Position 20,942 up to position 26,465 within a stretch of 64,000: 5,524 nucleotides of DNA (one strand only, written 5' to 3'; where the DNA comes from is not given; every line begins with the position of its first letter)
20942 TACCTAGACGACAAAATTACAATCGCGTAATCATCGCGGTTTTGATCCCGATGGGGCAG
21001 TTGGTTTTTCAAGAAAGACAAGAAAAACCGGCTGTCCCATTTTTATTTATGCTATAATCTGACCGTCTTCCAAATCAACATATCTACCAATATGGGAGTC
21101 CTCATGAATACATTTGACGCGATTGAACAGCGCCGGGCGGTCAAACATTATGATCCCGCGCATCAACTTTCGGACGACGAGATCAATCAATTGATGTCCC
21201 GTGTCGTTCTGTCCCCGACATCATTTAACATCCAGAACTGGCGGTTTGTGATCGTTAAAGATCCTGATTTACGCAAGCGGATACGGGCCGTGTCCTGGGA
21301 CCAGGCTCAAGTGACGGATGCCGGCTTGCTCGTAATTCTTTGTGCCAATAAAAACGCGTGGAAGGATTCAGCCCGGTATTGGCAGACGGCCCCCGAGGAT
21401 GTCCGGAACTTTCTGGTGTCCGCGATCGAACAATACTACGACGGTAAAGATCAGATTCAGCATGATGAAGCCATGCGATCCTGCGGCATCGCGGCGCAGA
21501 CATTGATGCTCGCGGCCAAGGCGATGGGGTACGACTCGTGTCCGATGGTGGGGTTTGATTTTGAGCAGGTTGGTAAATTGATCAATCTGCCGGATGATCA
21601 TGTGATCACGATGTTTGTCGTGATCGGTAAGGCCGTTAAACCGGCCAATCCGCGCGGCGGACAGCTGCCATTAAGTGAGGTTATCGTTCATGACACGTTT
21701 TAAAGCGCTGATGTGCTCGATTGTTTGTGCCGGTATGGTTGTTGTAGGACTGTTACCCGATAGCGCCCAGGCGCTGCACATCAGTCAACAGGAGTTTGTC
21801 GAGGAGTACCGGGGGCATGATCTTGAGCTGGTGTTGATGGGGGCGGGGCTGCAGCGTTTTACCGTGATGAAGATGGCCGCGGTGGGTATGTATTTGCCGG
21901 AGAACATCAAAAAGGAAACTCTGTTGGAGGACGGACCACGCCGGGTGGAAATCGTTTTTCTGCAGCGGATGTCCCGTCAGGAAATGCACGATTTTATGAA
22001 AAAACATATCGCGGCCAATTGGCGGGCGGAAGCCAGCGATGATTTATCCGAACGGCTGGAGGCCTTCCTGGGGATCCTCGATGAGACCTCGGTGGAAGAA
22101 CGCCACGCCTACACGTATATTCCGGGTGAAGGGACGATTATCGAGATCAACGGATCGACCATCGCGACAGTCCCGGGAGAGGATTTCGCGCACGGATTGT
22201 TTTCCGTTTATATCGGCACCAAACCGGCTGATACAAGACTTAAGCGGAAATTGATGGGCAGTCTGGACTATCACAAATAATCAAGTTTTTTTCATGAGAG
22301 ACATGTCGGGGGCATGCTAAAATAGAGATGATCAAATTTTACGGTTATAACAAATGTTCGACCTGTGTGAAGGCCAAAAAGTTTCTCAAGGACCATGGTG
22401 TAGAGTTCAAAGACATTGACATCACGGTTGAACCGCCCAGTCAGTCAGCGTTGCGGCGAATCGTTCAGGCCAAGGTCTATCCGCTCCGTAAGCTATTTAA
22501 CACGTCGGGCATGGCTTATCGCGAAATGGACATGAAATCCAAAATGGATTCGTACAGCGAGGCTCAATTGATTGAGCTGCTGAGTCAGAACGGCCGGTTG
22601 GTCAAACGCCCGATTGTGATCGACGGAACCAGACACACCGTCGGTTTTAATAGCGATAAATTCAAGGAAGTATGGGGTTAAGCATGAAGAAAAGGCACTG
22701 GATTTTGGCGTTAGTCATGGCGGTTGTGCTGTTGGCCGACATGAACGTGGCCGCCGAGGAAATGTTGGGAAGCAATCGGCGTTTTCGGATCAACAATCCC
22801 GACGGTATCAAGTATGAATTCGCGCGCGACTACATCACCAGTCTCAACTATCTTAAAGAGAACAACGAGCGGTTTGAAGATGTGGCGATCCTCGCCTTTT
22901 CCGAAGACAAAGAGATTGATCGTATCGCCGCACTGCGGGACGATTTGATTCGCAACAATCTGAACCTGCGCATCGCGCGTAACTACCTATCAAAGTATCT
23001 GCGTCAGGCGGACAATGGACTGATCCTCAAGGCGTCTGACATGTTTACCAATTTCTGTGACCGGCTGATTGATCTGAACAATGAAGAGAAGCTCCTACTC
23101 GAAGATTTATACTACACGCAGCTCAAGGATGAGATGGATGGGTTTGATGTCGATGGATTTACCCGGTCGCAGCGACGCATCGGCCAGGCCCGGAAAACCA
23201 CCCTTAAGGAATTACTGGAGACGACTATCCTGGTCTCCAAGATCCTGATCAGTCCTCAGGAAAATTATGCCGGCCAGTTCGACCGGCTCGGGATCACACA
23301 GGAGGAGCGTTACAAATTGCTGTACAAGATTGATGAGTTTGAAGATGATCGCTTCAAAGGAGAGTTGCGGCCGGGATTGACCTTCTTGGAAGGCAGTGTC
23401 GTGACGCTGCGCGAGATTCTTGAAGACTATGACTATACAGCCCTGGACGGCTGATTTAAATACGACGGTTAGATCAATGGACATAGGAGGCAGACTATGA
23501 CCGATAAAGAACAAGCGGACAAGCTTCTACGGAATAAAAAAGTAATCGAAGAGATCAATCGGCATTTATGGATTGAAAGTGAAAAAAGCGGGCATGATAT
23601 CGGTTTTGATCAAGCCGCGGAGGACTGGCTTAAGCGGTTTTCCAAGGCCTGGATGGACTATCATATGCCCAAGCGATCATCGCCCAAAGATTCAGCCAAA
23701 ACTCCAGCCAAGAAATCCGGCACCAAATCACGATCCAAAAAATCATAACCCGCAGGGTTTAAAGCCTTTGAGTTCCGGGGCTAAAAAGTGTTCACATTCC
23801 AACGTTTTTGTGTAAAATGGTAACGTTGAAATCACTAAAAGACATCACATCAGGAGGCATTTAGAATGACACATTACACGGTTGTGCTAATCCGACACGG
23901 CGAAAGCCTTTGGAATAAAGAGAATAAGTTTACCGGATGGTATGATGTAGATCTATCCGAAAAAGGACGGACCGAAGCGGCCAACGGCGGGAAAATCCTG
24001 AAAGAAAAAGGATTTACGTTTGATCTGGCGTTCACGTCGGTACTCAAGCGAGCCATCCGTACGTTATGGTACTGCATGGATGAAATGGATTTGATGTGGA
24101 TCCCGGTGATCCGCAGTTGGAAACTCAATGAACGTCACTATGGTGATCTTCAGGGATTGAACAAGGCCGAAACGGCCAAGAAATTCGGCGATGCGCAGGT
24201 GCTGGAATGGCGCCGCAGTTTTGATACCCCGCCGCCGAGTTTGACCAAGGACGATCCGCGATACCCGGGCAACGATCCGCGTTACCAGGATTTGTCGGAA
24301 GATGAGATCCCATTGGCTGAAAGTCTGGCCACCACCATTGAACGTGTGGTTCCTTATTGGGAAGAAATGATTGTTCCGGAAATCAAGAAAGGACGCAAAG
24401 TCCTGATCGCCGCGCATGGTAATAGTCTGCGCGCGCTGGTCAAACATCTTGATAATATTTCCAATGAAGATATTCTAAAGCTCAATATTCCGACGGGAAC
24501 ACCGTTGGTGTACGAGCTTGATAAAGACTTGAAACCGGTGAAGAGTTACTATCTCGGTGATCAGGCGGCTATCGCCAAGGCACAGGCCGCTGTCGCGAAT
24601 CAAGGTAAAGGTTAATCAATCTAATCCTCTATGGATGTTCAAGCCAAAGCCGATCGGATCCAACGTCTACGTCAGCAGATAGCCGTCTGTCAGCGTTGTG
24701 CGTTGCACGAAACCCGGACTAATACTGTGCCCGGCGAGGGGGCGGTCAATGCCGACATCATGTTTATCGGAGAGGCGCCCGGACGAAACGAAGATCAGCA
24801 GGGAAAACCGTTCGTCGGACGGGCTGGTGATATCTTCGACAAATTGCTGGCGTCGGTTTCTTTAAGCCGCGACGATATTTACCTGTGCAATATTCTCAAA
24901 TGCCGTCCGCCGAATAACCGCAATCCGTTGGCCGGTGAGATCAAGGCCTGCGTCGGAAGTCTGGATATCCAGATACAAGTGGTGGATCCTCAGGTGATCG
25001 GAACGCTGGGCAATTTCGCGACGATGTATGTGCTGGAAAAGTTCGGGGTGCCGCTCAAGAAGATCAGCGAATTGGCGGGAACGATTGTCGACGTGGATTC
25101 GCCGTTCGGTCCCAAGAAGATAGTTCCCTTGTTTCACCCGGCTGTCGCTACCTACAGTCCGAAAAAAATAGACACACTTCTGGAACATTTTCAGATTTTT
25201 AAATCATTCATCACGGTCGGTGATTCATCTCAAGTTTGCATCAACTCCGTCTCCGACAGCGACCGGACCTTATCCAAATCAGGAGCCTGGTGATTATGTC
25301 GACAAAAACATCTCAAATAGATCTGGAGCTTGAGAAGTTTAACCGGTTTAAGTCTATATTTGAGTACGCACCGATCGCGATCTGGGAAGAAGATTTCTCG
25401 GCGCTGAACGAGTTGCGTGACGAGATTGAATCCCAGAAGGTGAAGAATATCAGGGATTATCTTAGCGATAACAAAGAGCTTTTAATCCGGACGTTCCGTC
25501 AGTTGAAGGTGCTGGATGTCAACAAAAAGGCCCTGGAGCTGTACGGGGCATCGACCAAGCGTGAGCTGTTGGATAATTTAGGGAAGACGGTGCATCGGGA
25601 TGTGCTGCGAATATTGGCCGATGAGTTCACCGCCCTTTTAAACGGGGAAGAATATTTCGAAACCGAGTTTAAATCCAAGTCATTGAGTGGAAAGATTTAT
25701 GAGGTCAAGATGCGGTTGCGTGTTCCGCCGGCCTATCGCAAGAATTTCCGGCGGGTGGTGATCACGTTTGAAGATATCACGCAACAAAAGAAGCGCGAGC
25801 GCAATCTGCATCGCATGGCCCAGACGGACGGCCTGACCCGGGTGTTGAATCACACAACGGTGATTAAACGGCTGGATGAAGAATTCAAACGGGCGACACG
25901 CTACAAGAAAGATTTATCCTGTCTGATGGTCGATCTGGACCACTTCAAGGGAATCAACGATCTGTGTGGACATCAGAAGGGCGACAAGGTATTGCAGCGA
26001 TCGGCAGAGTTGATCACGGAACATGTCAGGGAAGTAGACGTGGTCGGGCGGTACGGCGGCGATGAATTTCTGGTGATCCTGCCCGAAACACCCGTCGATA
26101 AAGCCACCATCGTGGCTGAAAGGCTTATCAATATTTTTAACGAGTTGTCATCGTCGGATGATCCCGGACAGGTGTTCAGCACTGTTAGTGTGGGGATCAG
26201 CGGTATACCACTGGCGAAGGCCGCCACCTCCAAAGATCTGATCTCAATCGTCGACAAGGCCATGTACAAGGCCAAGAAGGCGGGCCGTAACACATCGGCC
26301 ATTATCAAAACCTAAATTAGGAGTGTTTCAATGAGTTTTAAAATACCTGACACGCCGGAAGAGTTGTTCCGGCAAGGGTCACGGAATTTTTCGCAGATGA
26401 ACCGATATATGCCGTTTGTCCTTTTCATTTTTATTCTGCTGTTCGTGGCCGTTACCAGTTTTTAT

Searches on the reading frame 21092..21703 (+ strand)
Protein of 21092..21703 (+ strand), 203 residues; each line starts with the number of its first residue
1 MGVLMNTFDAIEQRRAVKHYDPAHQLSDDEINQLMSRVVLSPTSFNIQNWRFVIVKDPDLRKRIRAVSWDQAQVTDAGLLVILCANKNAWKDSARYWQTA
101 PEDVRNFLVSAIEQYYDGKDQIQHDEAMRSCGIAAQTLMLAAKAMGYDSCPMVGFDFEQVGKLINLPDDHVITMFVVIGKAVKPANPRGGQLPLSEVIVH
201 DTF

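Call 57: search_protein_families(library=pfam, proteins=[window:21092-21703:+], max_evalue=0.00001)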
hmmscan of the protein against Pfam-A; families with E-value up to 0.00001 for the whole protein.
window:21092-21703:+ (203 aa): 2 families
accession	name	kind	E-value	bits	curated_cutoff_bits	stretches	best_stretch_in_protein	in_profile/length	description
PF00881.29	Nitroreductase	-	3.6e-35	122.1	23.5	1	11-180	1-167/167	Nitroreductase family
PF14512.11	TM1586_NiRdase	-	7.4e-09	36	27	0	27-61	156-190/215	Putative TM nitroreductase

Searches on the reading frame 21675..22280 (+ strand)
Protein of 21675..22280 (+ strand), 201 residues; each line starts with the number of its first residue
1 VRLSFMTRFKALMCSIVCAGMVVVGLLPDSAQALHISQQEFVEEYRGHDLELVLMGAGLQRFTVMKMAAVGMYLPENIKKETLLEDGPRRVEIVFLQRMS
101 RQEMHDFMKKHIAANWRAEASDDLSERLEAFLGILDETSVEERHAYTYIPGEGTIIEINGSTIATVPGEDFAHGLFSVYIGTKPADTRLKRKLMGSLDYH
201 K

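Call 57: search_protein_families(library=pfam, proteins=[window:21675-22280:+], max_evalue=0.00001)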
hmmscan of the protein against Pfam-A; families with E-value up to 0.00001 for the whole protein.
window:21675-22280:+ (201 aa): 1 family
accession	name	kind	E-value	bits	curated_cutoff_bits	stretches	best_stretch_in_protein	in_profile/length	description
PF16036.10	Chalcone_3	-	3.8e-26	92.6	27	1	36-195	4-165/165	Chalcone isomerase-like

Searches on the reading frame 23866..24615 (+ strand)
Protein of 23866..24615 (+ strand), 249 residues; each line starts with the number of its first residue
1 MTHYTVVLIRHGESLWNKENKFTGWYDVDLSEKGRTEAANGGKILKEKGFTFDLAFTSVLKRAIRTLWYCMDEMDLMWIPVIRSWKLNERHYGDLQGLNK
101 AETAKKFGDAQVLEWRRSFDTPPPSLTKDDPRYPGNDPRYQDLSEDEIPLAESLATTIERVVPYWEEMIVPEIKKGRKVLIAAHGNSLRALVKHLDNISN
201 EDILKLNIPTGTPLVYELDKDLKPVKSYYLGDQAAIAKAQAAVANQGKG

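Call 57: search_protein_families(library=pfam, proteins=[window:23866-24615:+], max_evalue=0.00001)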
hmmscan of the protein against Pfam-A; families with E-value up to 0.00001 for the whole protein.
window:23866-24615:+ (249 aa): 1 family
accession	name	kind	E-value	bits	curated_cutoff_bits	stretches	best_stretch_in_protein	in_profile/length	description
PF00300.27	His_Phos_1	-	1.9e-33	116.2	21.7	2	6-125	1-115/194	Histidine phosphatase superfamily (branch 1)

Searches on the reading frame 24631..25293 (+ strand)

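Call 57: search_protein_families(library=pfam, proteins=[window:24631-25293:+], max_evalue=0.00001)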
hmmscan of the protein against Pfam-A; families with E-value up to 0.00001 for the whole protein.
window:24631-25293:+ (220 aa): 1 family
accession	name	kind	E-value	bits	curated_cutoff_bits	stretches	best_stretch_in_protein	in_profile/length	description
PF03167.25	UDG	-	3.1e-32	112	24.3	1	34-179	1-127/141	Uracil DNA glycosylase superfamily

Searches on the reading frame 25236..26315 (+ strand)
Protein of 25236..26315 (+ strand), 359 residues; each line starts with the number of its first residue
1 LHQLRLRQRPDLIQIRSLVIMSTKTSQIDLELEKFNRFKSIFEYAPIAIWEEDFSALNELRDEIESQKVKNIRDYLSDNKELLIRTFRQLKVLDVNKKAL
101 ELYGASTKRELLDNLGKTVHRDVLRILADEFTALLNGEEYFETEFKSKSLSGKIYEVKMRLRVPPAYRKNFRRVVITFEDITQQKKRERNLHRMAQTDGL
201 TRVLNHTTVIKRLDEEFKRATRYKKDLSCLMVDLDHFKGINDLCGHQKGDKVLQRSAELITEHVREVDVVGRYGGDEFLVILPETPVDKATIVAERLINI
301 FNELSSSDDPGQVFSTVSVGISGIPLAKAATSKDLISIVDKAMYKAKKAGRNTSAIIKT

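Call 58: search_protein_families(library=pfam, proteins=[window:25236-26315:+], max_evalue=0.00001)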
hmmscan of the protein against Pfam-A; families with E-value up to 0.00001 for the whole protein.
window:25236-26315:+ (359 aa): 1 family
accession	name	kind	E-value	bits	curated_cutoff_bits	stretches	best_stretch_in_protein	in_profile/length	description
PF00990.26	GGDEF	-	2.1e-42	145.1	23.8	1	195-352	1-160/161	Diguanylate cyclase, GGDEF domain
